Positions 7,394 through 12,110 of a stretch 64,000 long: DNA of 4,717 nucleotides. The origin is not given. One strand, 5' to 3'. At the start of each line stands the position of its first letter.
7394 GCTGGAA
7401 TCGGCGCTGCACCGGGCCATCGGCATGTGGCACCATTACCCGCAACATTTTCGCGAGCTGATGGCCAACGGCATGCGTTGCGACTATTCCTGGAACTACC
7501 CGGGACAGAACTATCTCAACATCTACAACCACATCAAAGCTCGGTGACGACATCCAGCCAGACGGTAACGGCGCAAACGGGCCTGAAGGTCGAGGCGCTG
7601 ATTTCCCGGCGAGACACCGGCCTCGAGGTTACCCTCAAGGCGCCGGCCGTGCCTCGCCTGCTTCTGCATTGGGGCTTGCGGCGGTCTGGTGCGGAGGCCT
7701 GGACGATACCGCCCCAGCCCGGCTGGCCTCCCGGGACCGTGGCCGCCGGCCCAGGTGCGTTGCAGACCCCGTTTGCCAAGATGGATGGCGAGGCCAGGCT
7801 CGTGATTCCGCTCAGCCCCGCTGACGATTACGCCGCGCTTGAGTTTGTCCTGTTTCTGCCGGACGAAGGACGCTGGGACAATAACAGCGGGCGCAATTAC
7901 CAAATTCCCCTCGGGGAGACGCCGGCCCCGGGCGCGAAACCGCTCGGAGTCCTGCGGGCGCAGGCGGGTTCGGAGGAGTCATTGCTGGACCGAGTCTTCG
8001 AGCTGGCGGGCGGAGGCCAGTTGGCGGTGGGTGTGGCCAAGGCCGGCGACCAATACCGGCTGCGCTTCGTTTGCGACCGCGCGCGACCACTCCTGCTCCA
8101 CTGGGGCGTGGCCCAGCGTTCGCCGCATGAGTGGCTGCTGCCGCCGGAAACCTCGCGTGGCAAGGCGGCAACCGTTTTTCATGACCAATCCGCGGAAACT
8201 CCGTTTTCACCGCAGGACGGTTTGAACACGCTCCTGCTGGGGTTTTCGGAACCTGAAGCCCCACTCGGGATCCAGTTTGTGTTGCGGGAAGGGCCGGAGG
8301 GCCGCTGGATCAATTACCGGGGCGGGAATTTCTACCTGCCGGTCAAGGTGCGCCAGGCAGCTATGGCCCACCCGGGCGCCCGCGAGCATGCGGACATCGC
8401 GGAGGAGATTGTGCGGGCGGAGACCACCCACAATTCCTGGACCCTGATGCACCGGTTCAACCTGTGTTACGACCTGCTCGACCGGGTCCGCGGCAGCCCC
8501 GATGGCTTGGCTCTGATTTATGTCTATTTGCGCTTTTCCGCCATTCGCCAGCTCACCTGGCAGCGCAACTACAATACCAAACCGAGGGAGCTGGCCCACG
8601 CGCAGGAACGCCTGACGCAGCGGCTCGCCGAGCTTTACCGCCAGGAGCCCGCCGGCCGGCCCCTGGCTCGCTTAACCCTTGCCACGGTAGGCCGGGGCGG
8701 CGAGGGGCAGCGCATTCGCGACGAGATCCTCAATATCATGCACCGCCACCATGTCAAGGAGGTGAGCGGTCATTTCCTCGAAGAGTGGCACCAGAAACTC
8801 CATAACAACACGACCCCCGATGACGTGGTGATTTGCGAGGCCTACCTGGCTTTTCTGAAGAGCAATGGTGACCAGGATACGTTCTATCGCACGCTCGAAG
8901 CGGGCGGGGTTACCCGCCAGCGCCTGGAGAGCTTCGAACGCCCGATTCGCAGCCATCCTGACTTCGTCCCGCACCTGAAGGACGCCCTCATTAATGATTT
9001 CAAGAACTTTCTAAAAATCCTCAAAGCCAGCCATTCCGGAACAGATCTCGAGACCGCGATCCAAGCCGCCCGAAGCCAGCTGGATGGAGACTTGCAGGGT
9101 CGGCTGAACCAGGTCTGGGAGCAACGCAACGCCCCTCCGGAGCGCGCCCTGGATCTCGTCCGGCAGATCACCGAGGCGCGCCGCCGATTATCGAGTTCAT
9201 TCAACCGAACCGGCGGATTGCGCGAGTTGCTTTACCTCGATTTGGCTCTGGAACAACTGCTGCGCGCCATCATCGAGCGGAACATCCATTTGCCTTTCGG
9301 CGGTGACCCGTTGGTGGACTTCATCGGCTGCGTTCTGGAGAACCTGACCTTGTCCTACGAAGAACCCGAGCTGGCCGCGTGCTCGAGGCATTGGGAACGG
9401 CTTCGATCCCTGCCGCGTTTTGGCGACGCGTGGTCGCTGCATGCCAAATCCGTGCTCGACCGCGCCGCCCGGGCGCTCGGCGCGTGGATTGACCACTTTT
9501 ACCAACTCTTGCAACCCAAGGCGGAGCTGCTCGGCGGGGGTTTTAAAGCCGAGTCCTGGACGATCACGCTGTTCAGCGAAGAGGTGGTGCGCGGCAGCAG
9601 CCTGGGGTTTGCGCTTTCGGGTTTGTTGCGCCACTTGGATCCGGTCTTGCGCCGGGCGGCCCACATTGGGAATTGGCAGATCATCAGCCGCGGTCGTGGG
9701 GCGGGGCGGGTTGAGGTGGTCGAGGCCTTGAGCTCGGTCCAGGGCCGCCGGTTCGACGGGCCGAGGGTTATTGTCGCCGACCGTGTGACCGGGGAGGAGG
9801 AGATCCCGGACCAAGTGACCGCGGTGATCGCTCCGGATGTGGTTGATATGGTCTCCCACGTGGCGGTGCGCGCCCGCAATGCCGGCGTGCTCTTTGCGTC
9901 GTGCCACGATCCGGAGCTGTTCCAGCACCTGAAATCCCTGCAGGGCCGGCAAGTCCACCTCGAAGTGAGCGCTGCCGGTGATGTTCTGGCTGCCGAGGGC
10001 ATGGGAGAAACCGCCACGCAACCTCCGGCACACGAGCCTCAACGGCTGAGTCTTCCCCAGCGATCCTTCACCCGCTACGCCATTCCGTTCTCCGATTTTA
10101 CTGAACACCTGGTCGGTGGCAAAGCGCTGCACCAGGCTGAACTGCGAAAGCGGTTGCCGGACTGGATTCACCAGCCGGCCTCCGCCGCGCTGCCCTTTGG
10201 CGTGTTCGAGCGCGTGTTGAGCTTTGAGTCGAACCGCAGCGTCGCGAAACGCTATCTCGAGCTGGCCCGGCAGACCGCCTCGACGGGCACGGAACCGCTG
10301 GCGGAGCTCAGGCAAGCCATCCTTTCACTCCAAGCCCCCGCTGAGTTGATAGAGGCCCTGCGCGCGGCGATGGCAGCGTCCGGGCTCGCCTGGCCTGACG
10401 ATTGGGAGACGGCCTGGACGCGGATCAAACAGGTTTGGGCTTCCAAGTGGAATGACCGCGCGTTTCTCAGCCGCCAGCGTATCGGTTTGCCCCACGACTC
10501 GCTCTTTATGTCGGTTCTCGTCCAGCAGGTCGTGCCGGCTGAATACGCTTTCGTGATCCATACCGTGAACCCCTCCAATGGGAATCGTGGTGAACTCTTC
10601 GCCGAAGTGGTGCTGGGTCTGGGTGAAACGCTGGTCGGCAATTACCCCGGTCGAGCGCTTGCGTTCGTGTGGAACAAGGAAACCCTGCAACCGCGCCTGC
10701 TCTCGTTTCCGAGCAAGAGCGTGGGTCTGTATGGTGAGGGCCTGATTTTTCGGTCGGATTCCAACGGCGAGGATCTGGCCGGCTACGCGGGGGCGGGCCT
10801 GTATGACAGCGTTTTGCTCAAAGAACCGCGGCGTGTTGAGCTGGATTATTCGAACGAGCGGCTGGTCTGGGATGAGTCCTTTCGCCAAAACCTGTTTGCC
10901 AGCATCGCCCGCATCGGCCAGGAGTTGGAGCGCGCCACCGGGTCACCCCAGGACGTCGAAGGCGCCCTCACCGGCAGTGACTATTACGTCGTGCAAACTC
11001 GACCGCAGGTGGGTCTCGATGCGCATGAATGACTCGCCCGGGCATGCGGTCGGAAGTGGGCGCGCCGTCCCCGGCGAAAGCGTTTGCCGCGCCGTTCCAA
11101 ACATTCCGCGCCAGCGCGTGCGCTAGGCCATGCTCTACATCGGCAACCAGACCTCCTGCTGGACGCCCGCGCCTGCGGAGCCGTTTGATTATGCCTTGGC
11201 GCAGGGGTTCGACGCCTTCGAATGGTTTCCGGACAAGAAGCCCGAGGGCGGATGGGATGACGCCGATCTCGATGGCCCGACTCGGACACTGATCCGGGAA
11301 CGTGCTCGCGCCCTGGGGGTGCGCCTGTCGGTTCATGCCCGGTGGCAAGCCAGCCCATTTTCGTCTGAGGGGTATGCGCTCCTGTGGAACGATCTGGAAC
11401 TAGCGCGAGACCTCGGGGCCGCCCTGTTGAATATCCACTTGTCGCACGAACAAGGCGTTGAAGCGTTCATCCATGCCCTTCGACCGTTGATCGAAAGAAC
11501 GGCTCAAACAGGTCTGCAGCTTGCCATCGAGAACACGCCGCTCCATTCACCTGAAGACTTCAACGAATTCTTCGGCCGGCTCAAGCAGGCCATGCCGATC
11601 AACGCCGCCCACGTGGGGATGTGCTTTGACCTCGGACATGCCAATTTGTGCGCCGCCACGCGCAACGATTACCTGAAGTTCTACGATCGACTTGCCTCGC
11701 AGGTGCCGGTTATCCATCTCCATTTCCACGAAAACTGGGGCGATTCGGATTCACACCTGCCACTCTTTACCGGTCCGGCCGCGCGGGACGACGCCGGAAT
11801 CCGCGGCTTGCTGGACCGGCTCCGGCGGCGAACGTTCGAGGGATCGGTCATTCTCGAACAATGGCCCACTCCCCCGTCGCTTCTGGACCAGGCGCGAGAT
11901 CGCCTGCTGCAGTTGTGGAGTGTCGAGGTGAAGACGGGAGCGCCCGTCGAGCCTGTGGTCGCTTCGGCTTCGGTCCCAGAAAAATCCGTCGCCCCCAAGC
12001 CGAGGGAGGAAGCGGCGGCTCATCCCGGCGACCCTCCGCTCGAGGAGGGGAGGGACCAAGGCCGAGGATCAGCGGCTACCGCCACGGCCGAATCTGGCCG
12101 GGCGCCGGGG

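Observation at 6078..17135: Compact alpha-glucan operon pairing a GWD-like and a PWD-like dikinase with two TIM-barrel proteins: candidate bacterial reversible glucan-phosphorylation system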

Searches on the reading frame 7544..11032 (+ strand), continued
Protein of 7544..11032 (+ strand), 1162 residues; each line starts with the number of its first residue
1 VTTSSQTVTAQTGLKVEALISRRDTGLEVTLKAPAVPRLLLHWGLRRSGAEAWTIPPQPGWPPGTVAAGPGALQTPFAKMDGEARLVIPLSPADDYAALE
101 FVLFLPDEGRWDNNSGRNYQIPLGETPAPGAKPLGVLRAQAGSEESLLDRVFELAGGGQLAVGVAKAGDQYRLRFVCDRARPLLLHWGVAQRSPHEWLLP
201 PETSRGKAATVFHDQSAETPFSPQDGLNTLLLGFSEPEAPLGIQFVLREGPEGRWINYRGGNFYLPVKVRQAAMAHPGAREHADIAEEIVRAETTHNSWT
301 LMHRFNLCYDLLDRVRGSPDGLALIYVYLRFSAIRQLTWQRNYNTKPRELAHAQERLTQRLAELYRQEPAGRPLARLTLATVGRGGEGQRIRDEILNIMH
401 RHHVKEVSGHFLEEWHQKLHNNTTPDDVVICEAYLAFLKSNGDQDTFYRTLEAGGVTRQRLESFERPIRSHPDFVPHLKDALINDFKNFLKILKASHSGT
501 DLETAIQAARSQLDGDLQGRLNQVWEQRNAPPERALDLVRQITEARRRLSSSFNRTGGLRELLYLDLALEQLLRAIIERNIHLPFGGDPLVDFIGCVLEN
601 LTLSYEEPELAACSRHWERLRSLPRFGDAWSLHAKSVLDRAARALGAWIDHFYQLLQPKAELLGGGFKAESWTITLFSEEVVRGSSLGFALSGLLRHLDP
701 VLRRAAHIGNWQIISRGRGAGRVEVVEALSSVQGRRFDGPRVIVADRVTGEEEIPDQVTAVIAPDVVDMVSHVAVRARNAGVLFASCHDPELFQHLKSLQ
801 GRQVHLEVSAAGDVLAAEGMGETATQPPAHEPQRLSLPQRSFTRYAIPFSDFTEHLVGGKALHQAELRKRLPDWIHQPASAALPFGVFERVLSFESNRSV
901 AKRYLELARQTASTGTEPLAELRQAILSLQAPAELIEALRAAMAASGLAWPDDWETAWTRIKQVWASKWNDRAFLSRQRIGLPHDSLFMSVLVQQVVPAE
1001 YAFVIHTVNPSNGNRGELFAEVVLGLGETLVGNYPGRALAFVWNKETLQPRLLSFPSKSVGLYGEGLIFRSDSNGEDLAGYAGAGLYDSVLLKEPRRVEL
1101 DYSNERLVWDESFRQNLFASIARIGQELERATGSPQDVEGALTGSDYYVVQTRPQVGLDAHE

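Call 96: search_protein_families(library=ncbifam, proteins=[window:7544-11032:+], max_evalue=0.001)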
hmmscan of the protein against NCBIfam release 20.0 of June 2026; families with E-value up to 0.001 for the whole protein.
window:7544-11032:+ (1162 aa): 12 families
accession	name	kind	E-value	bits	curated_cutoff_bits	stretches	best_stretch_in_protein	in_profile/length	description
NF041857.1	RIF_Ptrans_rph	equivalog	5.1e-19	68.1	999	1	959-1032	145-218/864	rifamycin-inactivating phosphotransferase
NF004881.0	PRK06241.2-2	equivalog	1e-17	63.7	883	1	959-1031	143-215/898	phosphoenolpyruvate synthase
NF004877.0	PRK06241.1-2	subfamily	6.5e-17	61.1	866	1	959-1032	147-220/869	phosphoenolpyruvate synthase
NF004878.0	PRK06241.1-3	subfamily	1e-16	60.2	945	1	960-1032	147-219/891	phosphoenolpyruvate synthase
TIGR01418.1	PEP_synth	equivalog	3.6e-16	58.7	739.75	1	959-1155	149-329/784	pyruvate, water dikinase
NF005057.0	PRK06464.1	equivalog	4.1e-16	58.2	598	1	958-1155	154-335/798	phosphoenolpyruvate synthase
NF004879.0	PRK06241.1-4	equivalog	3.3e-14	52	976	1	958-1032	146-220/868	phosphoenolpyruvate synthase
NF004880.0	PRK06241.2-1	equivalog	1.4e-13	49.7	972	1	963-1044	144-222/837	phosphoenolpyruvate synthase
NF052632.1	undecylprod_RedH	equivalog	4.1e-11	41.6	1350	1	960-1032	130-199/880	undecylprodigiosin ligase RedH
NF000283.1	RPH_KJ151292.1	equivalog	4.2e-09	35.2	1700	1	960-1032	149-221/865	rifamycin-inactivating phosphotransferase Rph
NF052631.1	prodigiosin_PigC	equivalog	1.4e-06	26.5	1300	1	959-1032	128-203/883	prodigiosin ligase PigC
NF004883.0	PRK06241.2-4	equivalog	3e-06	25.7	1063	0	960-1032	160-232/928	phosphoenolpyruvate synthase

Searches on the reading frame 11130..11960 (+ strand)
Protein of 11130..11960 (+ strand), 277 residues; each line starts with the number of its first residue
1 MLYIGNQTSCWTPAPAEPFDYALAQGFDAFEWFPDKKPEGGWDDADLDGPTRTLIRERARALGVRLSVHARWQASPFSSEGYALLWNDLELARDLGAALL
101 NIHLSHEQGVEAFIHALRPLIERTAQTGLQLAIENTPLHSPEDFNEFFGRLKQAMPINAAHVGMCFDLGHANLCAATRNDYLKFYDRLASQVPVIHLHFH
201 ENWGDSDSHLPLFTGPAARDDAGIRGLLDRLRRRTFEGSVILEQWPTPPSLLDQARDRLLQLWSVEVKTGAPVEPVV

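Call 28: search_solved_structures(query=window:11130-11960:+, max_evalue=1, show_alignments=2)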
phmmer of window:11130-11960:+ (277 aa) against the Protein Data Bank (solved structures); distinct sequences matched with E-value up to 1: 1.
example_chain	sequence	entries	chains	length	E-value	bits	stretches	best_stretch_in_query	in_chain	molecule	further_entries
3wqo_A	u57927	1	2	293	1e-05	28.5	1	117-239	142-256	Uncharacterized protein MJ1311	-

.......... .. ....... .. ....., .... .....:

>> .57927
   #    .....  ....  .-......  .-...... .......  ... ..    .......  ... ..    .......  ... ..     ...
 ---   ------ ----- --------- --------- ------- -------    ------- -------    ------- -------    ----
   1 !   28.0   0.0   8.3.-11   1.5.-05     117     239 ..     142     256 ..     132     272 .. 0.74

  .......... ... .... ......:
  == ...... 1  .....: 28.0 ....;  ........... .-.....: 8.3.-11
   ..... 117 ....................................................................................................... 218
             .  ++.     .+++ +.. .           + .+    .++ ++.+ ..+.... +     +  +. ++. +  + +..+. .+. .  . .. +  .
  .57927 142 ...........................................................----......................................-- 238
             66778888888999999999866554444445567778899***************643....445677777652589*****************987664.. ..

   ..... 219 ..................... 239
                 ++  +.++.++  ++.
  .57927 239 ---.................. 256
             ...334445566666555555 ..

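Call 68: predict_structure(alignment_id=A5)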
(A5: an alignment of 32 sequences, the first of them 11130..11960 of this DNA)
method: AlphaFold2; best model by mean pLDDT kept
length: 277 residues; sequences in the alignment: 32
mean_pLDDT: 90.8   pTM: 0.89
mean pLDDT of the five models: 90.8, 89.8, 89.7, 89.7, 89.1
residues with pLDDT >= 90: 208; 70-90: 56; 50-70: 4; < 50: 9
segments of 3 or more residues with pLDDT < 50: 268-274
pLDDT, mean of each block of 10 residues (from residue 1): 91 91 98 83 86 97 97 92 95 97 93 96 96 96 97 88 97 91 97 96 86 85 95 93 92 95 69 42
secondary structure, 60 per line:
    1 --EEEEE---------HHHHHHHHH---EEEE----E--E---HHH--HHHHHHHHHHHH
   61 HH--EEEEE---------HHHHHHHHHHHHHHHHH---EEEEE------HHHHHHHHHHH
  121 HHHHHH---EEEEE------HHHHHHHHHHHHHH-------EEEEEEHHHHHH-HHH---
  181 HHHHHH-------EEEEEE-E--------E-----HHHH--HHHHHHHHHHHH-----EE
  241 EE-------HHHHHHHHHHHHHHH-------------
elements in order: E3-7 H17-25 E29-32 H49-62 E65-69 H79-95 E99-103 H110-126 E130-134 H141-154 E162-167 H168-173 H181-186 E194-199 H216-219 H222-233 E239-242 H250-264

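Call 75: fold_search(model_id=the predicted structure, library=pdb)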
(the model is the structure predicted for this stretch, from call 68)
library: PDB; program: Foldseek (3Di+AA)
matches with E <= 10: 1749; with E <= 0.001: 453
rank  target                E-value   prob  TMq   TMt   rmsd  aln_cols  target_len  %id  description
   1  3wqo_A                1.9e-13  1.00  0.73  0.74   3.5       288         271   19  Crystal structure of D-tagatose 3-epimerase-like protein (released 2014-07-09)
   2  3wqo_B                4.0e-13  1.00  0.72  0.75   3.3       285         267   18  Crystal structure of D-tagatose 3-epimerase-like protein (released 2014-07-09)
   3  6ki3_B                8.8e-12  1.00  0.70  0.65   4.7       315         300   15  The crystal structure of AsfvAP:dF commplex (released 2020-05-27)
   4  6khy_A                8.8e-12  1.00  0.66  0.62   5.3       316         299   14  The crystal structure of AsfvAP:AG (released 2020-06-03)
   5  6ki3_A                1.8e-11  1.00  0.66  0.62   5.1       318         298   15  The crystal structure of AsfvAP:dF commplex (released 2020-05-27)
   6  8xiv                  1.1e-10  1.00  0.71  0.68   3.7       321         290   12  Production of D-psicose (released 2024-12-25)
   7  8xix                  2.4e-10  1.00  0.70  0.67   3.9       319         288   12  KeDt3e within Co (released 2024-12-25)
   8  6wn6_B                4.9e-10  1.00  0.59  0.61   5.3       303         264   17  Crystal structure of 3-keto-D-glucoside 4-epimerase, YcjR, from E. coli, apo form (released 2020-06-10)
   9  6wn6_A                5.9e-10  1.00  0.57  0.59   5.6       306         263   17  Crystal structure of 3-keto-D-glucoside 4-epimerase, YcjR, from E. coli, apo form (released 2020-06-10)
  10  3vnk_A                7.0e-10  1.00  0.66  0.64   5.6       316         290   12  Crystal structures of D-Psicose 3-epimerase with D-fructose from Clostridium cellulolyticum H10 (released 2012-08-01)
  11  3ayv_D                9.5e-10  1.00  0.62  0.69   4.6       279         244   21  TTHB071 protein from Thermus thermophilus HB8 soaking with ZnCl2 (released 2011-10-19)
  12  4pgl_B                1.0e-09  1.00  0.65  0.63   4.9       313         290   16  Crystal structure of engineered D-tagatose 3-epimerase PcDTE-ILS6 (released 2014-10-22)
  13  3ayt_A                1.1e-09  1.00  0.60  0.69   4.8       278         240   21  TTHB071 protein from Thermus thermophilus HB8 (released 2011-10-19)
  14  7dz3_C                1.1e-09  1.00  0.66  0.64   5.1       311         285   14  Crystal structures of D-allulose 3-epimerase with D-fructose from Sinorhizobium fredii (released 2022-08-03)
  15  7dz3_A                1.1e-09  1.00  0.65  0.64   4.9       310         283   14  Crystal structures of D-allulose 3-epimerase with D-fructose from Sinorhizobium fredii (released 2022-08-03)
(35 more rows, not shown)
